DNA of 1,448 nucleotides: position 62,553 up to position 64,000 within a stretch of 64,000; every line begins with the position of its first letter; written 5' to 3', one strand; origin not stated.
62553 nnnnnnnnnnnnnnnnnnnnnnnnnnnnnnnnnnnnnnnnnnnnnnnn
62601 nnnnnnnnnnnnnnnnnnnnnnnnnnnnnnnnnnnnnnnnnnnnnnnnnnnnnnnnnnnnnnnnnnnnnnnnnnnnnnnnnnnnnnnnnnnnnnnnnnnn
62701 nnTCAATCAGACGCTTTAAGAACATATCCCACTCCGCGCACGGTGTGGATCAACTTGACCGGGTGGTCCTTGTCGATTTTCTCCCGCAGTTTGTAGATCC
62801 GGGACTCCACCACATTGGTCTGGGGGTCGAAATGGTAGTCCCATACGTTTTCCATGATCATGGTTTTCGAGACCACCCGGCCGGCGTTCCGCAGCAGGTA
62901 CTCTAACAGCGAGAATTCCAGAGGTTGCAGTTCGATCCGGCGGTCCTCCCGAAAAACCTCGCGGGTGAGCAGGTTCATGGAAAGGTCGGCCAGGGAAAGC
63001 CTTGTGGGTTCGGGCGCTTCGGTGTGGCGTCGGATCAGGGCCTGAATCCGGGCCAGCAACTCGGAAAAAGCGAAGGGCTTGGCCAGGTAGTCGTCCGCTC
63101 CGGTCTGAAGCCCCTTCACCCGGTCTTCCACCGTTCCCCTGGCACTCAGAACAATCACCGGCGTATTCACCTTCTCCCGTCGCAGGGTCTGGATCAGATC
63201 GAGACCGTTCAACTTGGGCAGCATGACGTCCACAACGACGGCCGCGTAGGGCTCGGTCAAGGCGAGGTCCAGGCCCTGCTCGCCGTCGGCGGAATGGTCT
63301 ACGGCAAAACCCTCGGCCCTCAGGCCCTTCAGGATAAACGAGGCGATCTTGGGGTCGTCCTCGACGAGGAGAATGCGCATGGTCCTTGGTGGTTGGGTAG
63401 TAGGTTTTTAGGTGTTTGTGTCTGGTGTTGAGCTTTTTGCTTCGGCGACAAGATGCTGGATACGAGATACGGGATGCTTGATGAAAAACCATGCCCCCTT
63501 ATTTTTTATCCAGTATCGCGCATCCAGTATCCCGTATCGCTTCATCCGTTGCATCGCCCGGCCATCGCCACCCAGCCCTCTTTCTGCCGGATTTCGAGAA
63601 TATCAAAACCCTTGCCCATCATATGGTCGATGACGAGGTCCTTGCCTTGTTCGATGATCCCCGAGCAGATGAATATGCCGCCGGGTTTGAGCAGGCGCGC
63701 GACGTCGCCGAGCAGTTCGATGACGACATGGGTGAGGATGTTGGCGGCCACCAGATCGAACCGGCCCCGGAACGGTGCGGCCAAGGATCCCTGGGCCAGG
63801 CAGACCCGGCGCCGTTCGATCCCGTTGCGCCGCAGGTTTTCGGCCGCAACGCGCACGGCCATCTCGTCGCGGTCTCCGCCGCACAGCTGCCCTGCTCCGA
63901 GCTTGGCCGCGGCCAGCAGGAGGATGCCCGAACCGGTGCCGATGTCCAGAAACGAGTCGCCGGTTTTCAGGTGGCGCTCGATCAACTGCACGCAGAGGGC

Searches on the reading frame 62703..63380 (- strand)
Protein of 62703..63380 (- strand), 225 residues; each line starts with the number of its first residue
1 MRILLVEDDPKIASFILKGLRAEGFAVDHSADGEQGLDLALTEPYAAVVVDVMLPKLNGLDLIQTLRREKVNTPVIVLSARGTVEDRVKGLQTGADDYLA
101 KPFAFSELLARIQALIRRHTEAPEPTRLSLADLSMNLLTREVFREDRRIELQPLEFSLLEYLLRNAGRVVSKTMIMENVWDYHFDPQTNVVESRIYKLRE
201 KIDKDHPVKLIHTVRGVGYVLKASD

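Call 35: search_protein_families(library=pfam, proteins=[window:62703-63380:-], max_evalue=0.001)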
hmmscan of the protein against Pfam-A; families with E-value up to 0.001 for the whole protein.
window:62703-63380:- (225 aa): 2 families
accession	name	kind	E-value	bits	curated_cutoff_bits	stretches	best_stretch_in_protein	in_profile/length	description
PF00072.30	Response_reg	-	1.7e-27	96.2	30.2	1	3-113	1-111/111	Response regulator receiver domain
PF00486.34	Trans_reg_C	-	8.8e-26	90.2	26.2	1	147-221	2-77/77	Transcriptional regulatory protein, C terminal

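Call 63: find_encoding_contigs(protein=window:62703-63380:-, flank=10000, max_places=2)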
Protein window:62703-63380:- (225 aa): 1 contig read that carries it; 1 place shown.
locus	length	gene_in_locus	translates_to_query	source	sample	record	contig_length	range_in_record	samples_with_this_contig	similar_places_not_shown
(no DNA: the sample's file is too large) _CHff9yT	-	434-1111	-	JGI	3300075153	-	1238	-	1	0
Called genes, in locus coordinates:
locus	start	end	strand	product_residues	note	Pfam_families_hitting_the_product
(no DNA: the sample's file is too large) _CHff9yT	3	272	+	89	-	?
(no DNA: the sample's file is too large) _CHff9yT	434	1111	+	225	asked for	PF00072:Response_reg, PF00486:Trans_reg_C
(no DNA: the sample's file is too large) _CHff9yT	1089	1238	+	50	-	?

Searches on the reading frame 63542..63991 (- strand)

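Call 35: search_protein_families(library=pfam, proteins=[window:63542-63991:-], max_evalue=0.001)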
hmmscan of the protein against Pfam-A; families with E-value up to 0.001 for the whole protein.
window:63542-63991:- (149 aa): 8 families
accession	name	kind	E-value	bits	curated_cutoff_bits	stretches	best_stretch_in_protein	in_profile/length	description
PF06325.19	PrmA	-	4.1e-40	138.6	22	1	2-146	153-294/296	Ribosomal protein L11 methyltransferase (PrmA)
PF13847.12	Methyltransf_31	-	1.9e-12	47.5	27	1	9-111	2-111/145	Methyltransferase domain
PF13649.12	Methyltransf_25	-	2.1e-11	44.8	27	1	15-105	2-97/97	Methyltransferase domain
PF08241.18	Methyltransf_11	-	5.1e-11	43.5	21.2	1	15-109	1-95/95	Methyltransferase domain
PF08242.18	Methyltransf_12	-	4.6e-09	37.3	30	1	15-107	1-98/98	Methyltransferase domain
PF13489.12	Methyltransf_23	-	2.1e-08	34.5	27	1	8-110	20-117/164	Methyltransferase domain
PF05175.20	MTS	-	2.4e-07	31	23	1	7-84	26-105/170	Methyltransferase small domain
PF01135.25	PCMT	-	8.6e-05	22.8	20.3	1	1-108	66-170/210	Protein-L-isoaspartate(D-aspartate) O-methyltransferase (PCMT)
